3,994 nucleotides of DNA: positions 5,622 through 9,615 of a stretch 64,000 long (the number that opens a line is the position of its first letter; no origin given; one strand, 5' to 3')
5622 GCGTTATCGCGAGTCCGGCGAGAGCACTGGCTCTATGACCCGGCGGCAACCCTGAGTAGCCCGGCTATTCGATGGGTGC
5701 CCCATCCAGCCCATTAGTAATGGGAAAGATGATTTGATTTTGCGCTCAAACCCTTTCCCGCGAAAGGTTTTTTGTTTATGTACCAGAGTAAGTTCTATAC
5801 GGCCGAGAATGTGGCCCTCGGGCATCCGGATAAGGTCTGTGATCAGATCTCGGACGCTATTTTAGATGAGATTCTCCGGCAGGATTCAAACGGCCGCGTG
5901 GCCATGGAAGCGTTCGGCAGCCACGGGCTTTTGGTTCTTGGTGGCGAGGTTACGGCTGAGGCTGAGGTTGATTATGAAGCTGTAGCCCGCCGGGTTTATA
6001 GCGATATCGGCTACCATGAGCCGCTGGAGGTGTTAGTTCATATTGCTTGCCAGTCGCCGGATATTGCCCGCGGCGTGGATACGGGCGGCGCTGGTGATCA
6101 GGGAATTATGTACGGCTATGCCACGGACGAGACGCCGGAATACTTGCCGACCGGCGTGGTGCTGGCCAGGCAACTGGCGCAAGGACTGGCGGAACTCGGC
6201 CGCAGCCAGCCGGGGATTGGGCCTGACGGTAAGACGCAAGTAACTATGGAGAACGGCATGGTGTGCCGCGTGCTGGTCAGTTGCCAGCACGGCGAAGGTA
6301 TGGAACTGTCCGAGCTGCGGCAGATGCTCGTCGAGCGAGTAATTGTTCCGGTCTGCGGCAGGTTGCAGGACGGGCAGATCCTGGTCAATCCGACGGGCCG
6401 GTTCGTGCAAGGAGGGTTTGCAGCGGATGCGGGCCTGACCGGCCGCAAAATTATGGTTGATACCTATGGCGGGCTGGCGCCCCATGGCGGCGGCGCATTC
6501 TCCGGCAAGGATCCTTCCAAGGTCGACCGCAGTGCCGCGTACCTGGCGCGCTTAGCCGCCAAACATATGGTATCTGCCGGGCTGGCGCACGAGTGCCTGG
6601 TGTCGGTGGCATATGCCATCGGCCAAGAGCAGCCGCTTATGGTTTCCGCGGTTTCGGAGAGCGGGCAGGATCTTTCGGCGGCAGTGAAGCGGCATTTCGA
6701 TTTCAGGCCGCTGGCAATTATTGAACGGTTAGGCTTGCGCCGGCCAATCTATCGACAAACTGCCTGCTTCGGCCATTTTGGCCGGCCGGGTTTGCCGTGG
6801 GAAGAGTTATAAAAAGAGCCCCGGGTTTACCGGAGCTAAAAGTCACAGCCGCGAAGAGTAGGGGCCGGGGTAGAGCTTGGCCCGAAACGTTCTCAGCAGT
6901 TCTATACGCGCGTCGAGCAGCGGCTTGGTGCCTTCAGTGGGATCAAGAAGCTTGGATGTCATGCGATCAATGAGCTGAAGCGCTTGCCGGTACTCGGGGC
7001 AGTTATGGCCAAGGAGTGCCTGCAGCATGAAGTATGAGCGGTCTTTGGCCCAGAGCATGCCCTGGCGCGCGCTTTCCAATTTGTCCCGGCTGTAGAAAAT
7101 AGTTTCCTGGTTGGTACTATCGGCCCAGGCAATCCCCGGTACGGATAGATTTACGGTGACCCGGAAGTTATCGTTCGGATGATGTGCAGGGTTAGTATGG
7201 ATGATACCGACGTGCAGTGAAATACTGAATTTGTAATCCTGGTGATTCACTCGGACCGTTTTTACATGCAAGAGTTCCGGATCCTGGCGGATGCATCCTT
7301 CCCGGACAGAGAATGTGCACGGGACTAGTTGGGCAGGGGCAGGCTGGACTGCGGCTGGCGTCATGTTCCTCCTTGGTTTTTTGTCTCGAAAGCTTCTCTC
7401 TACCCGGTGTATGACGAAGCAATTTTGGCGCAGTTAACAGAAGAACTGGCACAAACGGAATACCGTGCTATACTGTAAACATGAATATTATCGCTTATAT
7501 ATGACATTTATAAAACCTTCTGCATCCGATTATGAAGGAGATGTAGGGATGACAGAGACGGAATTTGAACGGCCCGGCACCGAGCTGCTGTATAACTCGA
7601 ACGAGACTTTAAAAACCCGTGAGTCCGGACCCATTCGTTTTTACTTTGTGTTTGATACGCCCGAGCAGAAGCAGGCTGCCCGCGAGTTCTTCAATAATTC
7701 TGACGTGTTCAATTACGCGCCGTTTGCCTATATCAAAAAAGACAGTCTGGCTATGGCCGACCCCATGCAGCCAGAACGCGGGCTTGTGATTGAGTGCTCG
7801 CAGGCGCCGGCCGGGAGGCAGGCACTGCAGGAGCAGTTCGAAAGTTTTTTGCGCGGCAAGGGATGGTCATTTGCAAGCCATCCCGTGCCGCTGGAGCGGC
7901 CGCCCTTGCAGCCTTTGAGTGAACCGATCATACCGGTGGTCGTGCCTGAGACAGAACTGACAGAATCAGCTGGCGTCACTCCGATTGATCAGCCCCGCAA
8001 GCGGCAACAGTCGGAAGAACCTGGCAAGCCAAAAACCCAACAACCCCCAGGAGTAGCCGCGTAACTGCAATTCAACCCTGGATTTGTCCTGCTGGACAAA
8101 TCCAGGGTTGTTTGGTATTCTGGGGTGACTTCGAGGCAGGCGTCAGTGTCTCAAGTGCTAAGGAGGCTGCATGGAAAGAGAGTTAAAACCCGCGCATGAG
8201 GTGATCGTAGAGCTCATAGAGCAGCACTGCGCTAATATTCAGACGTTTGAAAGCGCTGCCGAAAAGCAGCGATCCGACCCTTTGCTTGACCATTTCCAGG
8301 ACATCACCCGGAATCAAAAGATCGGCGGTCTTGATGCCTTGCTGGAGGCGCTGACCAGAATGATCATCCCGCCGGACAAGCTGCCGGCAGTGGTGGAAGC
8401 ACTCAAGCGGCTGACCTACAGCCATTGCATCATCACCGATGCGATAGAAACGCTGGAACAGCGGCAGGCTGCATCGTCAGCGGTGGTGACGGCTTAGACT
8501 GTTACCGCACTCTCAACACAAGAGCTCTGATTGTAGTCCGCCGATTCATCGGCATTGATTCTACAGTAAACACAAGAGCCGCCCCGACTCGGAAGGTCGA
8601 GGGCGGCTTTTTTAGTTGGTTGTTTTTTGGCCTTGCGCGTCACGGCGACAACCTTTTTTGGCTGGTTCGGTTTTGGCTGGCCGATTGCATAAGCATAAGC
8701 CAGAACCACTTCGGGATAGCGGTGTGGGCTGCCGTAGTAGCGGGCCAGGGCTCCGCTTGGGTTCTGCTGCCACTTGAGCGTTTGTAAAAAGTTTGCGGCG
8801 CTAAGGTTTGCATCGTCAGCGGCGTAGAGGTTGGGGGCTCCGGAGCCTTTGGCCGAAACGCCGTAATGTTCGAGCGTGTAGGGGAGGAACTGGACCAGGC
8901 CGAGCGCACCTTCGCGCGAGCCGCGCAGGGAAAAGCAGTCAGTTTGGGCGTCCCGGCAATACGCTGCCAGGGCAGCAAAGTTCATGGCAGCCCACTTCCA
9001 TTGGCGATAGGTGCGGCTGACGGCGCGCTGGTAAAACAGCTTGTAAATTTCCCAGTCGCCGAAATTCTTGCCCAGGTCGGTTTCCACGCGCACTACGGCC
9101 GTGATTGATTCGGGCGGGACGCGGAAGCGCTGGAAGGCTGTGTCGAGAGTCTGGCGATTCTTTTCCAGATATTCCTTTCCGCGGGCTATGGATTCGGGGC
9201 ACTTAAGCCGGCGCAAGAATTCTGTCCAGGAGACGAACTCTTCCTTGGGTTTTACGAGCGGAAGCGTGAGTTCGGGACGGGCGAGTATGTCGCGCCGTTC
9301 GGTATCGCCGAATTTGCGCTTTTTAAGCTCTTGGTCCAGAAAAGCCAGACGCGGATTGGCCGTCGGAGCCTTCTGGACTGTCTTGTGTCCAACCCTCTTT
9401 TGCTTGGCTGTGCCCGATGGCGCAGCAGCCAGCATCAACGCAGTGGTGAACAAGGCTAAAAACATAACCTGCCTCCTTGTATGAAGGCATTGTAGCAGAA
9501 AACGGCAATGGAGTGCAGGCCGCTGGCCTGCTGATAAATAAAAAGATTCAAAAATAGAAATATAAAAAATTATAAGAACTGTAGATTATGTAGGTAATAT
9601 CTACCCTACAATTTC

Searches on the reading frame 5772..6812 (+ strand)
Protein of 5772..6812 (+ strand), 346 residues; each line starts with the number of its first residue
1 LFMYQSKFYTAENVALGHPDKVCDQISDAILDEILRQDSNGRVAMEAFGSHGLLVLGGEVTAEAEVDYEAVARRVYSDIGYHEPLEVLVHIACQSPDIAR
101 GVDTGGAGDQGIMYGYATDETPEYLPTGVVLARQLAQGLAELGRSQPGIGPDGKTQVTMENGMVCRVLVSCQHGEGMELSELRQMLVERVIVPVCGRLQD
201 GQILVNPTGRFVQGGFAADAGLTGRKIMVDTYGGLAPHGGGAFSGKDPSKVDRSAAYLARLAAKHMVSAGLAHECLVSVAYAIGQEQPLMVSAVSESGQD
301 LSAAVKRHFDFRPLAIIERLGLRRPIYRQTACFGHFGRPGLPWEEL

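Call 92: search_protein_families(library=pfam, proteins=[window:5772-6812:+], max_evalue=0.00001)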
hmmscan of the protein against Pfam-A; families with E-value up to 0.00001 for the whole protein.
window:5772-6812:+ (346 aa): 3 families
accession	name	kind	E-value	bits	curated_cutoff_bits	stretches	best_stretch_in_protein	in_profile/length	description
PF02773.21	S-AdoMet_synt_C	-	6.6e-54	182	25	1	214-344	2-137/138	S-adenosylmethionine synthetase, C-terminal domain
PF00438.25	S-AdoMet_synt_N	-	1.4e-27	96.5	33.1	1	8-84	3-79/99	S-adenosylmethionine synthetase, N-terminal domain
PF02772.21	S-AdoMet_synt_M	-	1.6e-27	96.5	29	1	106-211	3-120/120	S-adenosylmethionine synthetase, central domain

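Call 94: find_homologous_proteins(query=window:5772-6809:+, max_evalue=1e-60)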
Query window:5772-6809:+ (346 aa): 7994 proteins with E <= 1e-60 among 8000 candidates; the best 120 are listed.
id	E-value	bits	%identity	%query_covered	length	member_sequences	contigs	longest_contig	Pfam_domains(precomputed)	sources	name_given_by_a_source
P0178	1.1e-227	773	100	99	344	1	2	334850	PF00438.26,PF02772.22,PF02773.22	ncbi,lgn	-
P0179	3.4e-150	518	67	99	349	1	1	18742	PF00438.26,PF02772.22,PF02773.22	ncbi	-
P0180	9.8e-150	517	66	99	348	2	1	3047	PF00438.26,PF02772.22,PF02773.22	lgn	-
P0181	1.2e-149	516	65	99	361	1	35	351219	PF00438.26,PF02772.22,PF02773.22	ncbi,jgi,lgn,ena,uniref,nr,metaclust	ncbi:MAG: methionine adenosyltransferase [Candidatus Ryanbacteria bacterium RIFCSPHIGHO2_02_FULL_45_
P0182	1.8e-149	516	66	100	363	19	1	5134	PF00438.26,PF02772.22,PF02773.22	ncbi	-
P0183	8.8e-149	514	66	100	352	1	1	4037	PF00438.26,PF02772.22,PF02773.22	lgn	-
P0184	9.3e-149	513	63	100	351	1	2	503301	PF00438.26,PF02772.22,PF02773.22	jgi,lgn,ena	-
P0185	1.1e-148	513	65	100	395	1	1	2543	PF00438.26,PF02772.22,PF02773.22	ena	-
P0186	1.1e-148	513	65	99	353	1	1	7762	PF00438.26,PF02772.22,PF02773.22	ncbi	-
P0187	1.6e-148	513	65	100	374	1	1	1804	PF00438.26,PF02772.22,PF02773.22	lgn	-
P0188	2.2e-148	512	63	100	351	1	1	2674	PF00438.26,PF02772.22,PF02773.22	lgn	-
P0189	2.3e-148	512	65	100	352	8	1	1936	PF00438.26,PF02772.22,PF02773.22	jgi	jgi:S-adenosylmethionine synthetase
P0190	5.1e-148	511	67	99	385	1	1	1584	PF00438.26,PF02772.22,PF02773.22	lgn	-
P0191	7.4e-148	510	66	99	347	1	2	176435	PF00438.26,PF02772.22,PF02773.22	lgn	-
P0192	9.4e-148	510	65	98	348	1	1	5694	PF00438.26,PF02772.22,PF02773.22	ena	-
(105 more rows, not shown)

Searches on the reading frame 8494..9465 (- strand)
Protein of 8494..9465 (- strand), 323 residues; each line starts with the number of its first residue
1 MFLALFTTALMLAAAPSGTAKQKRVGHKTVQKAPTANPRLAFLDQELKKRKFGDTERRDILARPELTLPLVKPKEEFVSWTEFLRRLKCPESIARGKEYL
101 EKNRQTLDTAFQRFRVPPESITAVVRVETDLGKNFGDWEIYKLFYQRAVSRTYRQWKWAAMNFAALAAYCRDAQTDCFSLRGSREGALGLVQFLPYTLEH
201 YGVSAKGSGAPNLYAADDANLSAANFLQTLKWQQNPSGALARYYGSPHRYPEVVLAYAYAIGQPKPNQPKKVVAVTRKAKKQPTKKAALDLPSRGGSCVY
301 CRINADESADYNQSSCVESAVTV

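Call 92: search_protein_families(library=pfam, proteins=[window:8494-9465:-], max_evalue=0.00001)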
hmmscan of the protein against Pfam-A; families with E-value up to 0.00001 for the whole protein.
window:8494-9465:- (323 aa): 1 family
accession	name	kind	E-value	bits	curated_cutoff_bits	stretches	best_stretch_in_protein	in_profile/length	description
PF13406.11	SLT_2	-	1.3e-35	123.5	24.3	1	44-316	10-282/292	Transglycosylase SLT domain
